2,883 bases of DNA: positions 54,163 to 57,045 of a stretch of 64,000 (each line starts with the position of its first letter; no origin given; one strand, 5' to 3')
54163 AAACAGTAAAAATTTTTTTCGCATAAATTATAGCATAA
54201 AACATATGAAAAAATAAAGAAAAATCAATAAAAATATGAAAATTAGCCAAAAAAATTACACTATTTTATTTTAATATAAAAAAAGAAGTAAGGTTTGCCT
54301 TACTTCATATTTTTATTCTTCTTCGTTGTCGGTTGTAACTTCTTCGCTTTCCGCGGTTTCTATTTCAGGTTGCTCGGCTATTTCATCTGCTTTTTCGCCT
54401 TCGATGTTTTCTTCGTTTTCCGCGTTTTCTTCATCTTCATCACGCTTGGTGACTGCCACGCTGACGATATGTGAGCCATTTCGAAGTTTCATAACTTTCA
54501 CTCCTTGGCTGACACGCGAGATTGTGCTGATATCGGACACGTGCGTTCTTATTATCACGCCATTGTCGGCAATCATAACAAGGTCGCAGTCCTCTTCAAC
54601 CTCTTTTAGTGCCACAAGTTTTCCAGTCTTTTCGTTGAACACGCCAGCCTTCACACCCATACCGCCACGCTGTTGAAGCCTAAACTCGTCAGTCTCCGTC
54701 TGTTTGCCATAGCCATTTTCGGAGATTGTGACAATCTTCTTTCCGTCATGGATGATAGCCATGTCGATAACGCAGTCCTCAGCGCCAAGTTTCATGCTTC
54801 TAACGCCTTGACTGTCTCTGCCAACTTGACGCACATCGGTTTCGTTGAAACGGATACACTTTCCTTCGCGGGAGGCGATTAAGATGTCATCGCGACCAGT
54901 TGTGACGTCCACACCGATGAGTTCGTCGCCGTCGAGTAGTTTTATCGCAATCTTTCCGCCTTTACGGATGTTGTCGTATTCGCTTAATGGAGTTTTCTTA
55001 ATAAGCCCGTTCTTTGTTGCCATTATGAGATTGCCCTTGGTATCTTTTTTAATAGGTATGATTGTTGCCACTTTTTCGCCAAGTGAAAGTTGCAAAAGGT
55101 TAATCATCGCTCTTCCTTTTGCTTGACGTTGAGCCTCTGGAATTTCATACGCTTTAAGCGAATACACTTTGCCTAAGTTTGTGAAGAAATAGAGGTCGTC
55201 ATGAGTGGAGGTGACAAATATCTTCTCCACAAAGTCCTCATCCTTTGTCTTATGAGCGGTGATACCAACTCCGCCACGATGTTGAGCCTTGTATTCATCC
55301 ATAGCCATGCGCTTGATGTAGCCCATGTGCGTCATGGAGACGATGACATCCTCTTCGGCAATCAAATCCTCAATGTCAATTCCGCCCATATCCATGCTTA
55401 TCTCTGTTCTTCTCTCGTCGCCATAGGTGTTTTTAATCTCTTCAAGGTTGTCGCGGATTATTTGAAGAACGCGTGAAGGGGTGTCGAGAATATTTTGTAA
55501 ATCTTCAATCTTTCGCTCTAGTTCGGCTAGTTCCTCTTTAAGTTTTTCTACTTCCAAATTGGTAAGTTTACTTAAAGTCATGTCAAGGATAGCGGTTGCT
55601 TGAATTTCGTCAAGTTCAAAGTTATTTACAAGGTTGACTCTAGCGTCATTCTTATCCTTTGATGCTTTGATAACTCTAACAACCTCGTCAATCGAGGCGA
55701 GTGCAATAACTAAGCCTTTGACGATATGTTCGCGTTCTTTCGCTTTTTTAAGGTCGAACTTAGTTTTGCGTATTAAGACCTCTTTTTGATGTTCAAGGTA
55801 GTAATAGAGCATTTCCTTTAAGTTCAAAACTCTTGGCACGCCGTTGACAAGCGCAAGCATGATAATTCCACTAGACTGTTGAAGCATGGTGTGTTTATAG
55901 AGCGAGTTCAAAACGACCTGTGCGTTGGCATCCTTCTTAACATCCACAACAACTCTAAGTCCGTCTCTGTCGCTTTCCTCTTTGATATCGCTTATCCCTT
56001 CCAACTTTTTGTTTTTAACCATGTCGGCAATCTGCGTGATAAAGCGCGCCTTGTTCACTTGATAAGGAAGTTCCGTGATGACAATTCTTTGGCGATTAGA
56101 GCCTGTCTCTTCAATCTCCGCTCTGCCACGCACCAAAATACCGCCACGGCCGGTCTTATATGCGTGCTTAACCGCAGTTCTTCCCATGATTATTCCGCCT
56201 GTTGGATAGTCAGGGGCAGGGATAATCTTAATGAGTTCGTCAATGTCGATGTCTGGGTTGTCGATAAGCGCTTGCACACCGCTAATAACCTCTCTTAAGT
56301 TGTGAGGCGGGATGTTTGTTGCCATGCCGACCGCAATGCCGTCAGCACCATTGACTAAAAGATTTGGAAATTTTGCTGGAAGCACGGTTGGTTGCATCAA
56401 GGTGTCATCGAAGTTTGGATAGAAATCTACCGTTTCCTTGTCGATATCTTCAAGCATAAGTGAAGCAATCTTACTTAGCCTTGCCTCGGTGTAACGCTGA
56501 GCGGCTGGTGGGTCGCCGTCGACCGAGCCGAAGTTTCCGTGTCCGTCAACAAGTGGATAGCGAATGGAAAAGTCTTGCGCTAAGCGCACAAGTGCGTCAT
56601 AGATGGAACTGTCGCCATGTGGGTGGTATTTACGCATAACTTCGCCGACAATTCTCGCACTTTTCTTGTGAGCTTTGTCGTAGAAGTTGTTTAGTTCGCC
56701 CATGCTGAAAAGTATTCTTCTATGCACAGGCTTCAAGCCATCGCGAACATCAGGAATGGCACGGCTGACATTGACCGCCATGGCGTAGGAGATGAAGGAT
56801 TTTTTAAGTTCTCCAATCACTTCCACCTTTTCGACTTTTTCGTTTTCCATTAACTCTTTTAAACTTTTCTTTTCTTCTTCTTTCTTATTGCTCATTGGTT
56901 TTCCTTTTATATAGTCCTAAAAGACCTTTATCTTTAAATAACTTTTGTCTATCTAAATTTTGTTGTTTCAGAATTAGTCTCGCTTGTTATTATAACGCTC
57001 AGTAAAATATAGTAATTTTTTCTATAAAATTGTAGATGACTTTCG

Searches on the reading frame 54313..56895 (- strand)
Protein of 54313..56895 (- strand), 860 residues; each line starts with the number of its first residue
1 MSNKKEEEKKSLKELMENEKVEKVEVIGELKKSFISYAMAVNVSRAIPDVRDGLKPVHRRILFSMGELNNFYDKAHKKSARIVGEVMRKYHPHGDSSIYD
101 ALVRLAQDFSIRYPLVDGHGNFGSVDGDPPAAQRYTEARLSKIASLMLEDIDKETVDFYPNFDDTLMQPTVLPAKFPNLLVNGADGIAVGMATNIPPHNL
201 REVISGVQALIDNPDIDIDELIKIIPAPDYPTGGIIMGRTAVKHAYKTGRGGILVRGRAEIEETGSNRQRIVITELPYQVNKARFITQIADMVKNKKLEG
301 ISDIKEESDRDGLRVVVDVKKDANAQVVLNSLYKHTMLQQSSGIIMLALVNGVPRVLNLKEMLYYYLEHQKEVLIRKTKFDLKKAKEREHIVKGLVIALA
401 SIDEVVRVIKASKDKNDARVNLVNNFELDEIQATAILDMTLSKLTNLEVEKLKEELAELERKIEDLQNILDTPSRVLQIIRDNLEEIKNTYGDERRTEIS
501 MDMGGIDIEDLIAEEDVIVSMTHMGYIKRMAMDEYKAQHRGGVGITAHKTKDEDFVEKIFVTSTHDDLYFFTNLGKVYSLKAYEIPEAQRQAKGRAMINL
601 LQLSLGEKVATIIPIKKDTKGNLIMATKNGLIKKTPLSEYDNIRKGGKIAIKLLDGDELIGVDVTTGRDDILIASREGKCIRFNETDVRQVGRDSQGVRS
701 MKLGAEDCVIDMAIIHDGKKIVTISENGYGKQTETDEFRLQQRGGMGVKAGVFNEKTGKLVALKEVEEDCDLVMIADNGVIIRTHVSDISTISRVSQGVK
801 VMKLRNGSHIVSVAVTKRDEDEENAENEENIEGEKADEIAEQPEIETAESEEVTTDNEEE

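Call 35: search_protein_families(library=pfam, proteins=[window:54313-56895:-], max_evalue=0.001)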
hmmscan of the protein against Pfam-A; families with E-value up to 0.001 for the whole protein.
window:54313-56895:- (860 aa): 2 families
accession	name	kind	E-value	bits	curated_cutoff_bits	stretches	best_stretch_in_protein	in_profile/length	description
PF00521.26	DNA_topoisoIV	-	7.8e-168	559.2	31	1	45-484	1-431/432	DNA gyrase/topoisomerase IV, subunit A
PF03989.18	DNA_gyraseA_C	-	8.5e-67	220.8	27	6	622-665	2-47/48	DNA gyrase C-terminal domain, beta-propeller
